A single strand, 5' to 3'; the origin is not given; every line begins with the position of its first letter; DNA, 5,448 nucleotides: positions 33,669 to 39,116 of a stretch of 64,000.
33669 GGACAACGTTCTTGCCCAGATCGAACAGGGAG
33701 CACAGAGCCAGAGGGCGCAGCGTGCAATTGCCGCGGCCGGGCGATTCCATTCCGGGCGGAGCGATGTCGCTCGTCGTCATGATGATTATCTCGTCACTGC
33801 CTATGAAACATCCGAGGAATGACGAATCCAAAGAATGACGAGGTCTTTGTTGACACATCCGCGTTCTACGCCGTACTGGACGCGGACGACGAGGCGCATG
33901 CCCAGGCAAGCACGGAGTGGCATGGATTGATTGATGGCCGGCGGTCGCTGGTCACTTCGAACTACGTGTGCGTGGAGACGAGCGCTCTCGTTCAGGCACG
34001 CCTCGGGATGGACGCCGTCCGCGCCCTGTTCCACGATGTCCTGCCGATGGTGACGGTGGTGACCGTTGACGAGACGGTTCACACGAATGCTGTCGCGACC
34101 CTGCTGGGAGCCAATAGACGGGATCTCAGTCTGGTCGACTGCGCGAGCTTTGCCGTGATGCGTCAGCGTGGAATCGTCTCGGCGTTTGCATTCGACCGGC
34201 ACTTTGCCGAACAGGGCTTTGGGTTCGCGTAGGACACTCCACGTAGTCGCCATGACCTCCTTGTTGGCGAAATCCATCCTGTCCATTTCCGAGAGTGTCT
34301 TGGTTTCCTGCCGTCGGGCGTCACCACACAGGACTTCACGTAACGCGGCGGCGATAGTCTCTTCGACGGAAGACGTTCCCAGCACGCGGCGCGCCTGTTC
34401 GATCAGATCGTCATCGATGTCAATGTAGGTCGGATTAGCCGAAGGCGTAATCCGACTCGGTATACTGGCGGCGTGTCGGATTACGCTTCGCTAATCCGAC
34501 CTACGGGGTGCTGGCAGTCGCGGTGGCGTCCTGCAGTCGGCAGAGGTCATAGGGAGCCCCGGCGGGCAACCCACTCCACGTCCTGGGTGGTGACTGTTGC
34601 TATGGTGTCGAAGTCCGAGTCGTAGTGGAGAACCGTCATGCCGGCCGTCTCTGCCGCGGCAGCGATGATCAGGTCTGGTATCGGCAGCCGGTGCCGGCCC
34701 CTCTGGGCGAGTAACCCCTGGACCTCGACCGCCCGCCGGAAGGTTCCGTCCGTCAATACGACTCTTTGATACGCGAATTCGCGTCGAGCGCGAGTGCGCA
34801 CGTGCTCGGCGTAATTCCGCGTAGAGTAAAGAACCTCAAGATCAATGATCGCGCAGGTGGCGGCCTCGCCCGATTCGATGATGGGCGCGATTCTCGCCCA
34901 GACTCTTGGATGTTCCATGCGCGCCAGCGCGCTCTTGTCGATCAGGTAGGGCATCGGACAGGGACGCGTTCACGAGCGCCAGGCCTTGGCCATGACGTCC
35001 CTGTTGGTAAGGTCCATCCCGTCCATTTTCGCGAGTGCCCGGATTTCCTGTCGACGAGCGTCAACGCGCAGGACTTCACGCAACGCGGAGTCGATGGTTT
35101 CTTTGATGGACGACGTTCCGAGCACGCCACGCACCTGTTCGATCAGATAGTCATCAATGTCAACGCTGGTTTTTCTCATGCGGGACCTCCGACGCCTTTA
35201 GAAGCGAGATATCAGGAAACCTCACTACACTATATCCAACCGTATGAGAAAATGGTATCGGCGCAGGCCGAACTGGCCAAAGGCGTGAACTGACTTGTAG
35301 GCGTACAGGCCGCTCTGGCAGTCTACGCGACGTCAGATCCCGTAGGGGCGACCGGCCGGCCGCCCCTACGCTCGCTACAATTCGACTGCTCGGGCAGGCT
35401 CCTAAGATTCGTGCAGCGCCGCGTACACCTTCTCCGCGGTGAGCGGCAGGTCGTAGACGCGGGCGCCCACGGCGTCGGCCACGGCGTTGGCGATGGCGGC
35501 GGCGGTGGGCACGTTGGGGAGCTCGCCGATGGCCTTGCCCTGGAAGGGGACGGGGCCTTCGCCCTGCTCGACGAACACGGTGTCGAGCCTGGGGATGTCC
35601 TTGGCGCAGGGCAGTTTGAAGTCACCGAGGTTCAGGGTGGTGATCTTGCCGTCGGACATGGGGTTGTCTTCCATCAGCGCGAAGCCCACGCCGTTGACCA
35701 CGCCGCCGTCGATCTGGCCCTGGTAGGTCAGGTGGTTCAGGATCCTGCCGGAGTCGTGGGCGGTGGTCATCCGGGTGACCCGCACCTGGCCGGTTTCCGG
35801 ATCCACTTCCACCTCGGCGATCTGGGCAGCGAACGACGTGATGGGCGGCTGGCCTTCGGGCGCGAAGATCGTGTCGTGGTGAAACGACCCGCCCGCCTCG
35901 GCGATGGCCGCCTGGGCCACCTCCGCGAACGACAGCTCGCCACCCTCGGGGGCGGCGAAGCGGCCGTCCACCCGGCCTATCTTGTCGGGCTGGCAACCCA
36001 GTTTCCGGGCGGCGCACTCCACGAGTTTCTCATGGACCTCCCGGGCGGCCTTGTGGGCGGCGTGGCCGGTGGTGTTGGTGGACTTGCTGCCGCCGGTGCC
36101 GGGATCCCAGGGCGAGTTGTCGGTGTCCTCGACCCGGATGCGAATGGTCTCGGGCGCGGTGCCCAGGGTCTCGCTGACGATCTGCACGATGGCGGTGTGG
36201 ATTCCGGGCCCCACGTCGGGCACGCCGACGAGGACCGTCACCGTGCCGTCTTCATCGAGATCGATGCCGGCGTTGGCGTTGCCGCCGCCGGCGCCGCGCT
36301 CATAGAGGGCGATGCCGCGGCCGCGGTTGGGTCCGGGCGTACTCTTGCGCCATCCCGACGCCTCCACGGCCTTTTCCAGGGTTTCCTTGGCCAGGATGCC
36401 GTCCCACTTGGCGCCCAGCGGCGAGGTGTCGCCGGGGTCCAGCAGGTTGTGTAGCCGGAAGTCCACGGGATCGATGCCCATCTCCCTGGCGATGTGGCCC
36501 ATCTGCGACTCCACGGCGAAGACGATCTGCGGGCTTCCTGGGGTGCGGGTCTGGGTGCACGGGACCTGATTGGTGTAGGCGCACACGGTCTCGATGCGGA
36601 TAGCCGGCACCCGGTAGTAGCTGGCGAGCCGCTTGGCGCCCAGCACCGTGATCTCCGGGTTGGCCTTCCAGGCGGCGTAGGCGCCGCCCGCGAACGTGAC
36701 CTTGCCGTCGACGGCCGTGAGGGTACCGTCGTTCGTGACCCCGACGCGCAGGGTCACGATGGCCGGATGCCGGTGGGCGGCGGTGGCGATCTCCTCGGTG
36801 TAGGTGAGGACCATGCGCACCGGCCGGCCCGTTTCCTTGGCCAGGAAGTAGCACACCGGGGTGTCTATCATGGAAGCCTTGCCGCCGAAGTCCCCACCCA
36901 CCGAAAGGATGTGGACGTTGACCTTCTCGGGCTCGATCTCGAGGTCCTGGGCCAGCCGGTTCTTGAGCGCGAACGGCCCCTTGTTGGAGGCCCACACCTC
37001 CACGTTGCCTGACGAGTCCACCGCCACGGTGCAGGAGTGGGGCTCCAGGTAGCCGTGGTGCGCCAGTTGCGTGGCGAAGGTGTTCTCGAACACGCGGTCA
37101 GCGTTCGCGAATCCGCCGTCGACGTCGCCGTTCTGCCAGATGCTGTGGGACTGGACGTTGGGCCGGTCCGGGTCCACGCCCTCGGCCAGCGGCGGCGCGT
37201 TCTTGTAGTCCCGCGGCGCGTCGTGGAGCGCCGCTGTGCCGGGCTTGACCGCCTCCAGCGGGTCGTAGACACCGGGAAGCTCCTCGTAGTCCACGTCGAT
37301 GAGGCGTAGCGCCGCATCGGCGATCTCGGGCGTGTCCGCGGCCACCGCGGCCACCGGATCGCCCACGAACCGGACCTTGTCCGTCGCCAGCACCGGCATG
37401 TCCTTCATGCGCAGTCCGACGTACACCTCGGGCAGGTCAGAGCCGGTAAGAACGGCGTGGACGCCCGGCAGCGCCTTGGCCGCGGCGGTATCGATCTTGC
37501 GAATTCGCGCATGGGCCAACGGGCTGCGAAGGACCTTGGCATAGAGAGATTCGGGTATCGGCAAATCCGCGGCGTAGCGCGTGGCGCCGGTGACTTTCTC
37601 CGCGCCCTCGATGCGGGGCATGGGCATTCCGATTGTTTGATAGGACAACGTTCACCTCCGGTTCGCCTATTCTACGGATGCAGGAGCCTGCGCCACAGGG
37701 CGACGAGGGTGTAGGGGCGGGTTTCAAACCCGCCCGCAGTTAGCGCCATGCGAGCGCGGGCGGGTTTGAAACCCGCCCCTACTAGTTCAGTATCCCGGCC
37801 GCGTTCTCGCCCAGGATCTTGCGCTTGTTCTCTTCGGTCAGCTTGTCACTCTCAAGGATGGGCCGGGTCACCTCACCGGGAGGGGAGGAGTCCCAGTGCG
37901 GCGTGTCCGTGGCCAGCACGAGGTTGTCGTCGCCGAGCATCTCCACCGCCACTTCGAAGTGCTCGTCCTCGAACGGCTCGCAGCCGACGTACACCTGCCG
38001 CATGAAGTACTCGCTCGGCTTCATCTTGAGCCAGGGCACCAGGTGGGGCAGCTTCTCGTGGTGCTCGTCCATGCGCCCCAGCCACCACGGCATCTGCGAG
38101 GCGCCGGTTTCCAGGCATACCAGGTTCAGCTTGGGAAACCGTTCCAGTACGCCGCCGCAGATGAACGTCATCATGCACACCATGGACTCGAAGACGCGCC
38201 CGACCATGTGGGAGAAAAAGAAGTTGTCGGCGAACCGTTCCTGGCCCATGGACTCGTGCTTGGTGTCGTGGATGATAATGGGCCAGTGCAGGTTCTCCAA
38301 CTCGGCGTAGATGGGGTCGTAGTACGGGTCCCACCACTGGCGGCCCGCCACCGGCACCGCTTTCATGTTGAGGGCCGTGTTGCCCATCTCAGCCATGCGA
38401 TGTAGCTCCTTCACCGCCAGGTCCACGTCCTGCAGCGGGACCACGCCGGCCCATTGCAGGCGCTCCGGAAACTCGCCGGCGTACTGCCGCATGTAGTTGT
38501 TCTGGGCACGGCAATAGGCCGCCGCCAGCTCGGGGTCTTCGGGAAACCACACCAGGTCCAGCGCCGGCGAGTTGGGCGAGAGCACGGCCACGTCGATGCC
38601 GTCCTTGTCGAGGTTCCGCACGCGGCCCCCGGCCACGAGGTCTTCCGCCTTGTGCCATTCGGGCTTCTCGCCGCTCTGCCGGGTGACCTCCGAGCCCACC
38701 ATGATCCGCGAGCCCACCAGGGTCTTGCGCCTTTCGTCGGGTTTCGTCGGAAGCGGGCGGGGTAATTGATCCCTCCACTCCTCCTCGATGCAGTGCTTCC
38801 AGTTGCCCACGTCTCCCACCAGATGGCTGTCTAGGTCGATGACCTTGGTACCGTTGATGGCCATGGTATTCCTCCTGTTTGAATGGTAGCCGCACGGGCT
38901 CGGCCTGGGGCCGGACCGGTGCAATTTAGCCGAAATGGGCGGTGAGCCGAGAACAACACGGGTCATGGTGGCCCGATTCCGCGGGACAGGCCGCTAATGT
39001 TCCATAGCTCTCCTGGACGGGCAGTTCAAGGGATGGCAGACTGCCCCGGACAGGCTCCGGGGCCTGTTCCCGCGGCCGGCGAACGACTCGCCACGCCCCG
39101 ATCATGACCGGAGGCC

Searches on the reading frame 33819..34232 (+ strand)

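Call 16: search_protein_families(library=pfam, proteins=[window:33819-34232:+])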
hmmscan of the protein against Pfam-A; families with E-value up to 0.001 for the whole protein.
window:33819-34232:+ (137 aa): 1 family
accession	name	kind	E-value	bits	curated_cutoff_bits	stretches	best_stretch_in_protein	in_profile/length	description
PF01850.27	PIN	-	3.3e-11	44.3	23.6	1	9-132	1-117/120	PIN domain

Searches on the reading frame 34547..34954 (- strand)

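Call 16: search_protein_families(library=pfam, proteins=[window:34547-34954:-])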
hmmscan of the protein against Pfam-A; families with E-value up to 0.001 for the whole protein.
window:34547-34954:- (135 aa): 1 family
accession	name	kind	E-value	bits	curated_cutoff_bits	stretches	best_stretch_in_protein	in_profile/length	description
PF01850.27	PIN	-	3e-10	41.2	23.6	1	3-119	1-118/120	PIN domain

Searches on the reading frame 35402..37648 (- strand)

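Call 16: search_protein_families(library=pfam, proteins=[window:35402-37648:-])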
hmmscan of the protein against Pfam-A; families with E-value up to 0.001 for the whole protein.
window:35402-37648:- (748 aa): 3 families
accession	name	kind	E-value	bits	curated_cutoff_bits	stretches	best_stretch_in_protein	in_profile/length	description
PF02738.23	MoCoBD_1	-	2.4e-68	230.3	27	1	164-402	7-244/244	Molybdopterin cofactor-binding domain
PF20256.3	MoCoBD_2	-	7.5e-68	229.5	27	1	436-686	21-283/283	Molybdopterin cofactor-binding domain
PF01315.27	Ald_Xan_dh_C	-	2.9e-33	114.9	31.3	1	20-125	1-110/110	Aldehyde oxidase and xanthine dehydrogenase, a/b hammerhead domain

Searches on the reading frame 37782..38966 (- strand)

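Call 16: search_protein_families(library=pfam, proteins=[window:37782-38966:-])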
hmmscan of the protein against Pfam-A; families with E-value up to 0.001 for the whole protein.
window:37782-38966:- (394 aa): 1 family
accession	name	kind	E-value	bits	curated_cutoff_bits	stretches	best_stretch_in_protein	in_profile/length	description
PF04909.20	Amidohydro_2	-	1.4e-26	94.3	26.4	1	142-391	52-285/289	Amidohydrolase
